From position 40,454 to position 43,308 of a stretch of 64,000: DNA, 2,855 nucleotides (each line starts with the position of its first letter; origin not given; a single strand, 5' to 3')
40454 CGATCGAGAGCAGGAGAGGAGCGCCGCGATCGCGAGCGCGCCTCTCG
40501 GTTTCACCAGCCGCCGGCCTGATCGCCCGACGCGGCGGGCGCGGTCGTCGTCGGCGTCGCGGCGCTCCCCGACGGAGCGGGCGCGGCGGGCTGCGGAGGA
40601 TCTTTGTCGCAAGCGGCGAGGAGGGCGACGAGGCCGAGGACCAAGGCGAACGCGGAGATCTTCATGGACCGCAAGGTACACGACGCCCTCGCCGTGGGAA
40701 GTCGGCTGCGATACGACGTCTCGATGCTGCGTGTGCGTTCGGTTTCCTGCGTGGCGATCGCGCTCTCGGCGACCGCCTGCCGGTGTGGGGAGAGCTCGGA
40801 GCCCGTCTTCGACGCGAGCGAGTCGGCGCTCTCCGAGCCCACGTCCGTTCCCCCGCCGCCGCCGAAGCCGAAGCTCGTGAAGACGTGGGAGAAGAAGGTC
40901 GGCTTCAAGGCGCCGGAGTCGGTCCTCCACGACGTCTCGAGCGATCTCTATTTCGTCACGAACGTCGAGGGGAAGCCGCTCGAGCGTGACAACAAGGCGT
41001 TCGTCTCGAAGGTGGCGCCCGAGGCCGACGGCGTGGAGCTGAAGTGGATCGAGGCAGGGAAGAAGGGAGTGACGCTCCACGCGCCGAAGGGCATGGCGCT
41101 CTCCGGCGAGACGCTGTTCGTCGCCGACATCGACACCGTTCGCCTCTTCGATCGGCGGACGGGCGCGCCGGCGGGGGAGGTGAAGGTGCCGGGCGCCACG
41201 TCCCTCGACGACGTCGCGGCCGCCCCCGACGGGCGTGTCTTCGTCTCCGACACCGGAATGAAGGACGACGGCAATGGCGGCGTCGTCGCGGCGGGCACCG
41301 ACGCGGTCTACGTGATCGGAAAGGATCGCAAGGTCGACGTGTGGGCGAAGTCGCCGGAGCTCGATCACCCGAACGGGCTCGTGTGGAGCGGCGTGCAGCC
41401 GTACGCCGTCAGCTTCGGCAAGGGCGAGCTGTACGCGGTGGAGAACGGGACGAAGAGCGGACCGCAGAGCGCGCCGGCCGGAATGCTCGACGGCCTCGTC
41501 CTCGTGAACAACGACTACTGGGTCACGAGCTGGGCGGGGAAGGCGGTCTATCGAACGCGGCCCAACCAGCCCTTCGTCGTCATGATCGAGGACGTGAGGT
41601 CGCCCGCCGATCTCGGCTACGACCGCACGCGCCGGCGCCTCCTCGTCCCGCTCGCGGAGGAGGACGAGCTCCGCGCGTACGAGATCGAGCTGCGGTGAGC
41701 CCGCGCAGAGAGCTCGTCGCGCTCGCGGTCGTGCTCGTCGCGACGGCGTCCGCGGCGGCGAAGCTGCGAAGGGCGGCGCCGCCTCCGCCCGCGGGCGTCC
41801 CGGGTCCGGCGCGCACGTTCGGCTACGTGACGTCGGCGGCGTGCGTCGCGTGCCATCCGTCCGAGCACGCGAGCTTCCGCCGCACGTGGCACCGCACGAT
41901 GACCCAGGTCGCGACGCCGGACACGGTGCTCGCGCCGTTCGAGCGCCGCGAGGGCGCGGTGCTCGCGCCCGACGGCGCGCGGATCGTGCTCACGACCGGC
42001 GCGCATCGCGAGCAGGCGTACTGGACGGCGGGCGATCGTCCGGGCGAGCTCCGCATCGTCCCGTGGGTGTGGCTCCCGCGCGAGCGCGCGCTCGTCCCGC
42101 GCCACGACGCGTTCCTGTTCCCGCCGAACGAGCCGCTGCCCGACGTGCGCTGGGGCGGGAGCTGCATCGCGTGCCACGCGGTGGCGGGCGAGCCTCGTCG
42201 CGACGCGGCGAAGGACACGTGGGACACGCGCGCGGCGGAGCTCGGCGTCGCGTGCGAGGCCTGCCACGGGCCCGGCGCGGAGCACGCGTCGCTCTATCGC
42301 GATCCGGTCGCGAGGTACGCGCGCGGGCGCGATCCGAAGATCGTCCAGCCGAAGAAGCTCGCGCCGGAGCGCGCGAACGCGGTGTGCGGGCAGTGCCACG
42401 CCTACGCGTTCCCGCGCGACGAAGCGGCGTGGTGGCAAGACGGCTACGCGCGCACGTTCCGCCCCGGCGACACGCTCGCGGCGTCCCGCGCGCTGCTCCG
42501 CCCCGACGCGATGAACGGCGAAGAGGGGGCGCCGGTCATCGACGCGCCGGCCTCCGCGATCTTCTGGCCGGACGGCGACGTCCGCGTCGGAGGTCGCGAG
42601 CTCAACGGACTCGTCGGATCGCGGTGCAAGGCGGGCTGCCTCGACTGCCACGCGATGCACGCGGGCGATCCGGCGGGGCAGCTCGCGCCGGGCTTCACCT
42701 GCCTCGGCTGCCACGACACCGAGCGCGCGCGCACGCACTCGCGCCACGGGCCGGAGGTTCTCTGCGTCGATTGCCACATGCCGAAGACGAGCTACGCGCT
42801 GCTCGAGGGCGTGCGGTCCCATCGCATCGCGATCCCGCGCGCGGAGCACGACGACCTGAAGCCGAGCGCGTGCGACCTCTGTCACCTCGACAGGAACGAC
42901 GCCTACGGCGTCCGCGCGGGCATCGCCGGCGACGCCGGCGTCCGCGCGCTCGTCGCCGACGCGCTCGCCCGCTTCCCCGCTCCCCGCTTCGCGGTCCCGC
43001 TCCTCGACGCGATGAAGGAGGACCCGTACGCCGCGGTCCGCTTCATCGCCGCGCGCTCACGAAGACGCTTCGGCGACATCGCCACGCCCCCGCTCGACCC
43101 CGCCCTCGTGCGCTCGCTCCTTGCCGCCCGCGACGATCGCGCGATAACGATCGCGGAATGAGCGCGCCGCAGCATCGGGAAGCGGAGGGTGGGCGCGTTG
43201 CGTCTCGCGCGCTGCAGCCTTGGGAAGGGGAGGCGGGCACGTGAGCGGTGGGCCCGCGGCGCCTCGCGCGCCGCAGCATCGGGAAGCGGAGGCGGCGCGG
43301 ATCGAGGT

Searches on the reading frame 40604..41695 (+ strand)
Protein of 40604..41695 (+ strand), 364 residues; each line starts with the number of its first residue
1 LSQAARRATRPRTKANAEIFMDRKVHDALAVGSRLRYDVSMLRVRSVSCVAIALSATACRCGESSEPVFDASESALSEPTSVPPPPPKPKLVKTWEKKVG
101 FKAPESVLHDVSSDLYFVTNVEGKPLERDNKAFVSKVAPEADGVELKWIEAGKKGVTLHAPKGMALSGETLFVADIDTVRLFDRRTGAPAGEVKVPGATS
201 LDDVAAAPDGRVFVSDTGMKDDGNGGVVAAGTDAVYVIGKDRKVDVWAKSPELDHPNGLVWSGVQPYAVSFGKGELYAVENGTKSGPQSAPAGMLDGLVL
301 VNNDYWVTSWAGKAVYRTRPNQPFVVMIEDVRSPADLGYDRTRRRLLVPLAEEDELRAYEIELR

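Call 7: search_protein_families(library=pfam, proteins=[window:40604-41695:+], max_evalue=0.01)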
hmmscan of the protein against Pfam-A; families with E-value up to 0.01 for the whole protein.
window:40604-41695:+ (364 aa): 1 family
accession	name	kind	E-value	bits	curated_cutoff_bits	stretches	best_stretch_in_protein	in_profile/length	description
PF08450.18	SGL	-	3e-06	27.4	26.3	1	162-322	43-214/246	SMP-30/Gluconolactonase/LRE-like region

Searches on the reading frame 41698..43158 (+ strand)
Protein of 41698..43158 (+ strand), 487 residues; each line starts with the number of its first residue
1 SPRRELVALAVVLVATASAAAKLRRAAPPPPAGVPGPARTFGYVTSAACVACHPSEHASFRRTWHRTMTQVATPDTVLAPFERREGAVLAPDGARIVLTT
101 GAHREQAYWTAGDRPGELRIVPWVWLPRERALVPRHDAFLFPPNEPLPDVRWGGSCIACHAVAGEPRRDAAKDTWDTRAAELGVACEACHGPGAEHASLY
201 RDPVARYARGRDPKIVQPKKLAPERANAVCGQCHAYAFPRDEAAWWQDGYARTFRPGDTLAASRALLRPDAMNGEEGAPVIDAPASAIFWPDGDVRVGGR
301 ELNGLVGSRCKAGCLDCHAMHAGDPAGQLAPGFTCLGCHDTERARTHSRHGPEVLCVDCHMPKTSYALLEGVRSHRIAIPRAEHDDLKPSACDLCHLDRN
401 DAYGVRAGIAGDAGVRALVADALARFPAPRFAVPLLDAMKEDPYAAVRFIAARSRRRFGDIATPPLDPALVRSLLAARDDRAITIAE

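Call 7: search_protein_families(library=pfam, proteins=[window:41698-43158:+], max_evalue=0.01)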
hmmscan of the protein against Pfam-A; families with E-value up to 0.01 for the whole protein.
window:41698-43158:+ (487 aa): 6 families
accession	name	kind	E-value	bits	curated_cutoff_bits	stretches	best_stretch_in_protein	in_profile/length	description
PF02335.20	Cytochrom_C552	-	7.6e-08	32.2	24.1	2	353-400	244-286/438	Cytochrome c552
PF14522.11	Cytochrome_C7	-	2.7e-07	30.7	24.8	0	153-234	13-66/67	Cytochrome c7 and related cytochrome c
PF09699.15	Paired_CXXCH_1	-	9.8e-07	28.8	20.6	1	312-343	6-40/41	Doubled CXXCH motif (Paired_CXXCH_1)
PF14537.11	Cytochrom_c3_2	-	3.7e-06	27.7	25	1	332-397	6-65/79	Cytochrome c3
PF13435.11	Cytochrome_C554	-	0.00018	22.8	20.8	1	155-191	50-84/84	Cytochrome c554 and c-prime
PF13646.12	HEAT_2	-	0.0033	18.1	27.7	1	412-459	13-59/88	HEAT repeats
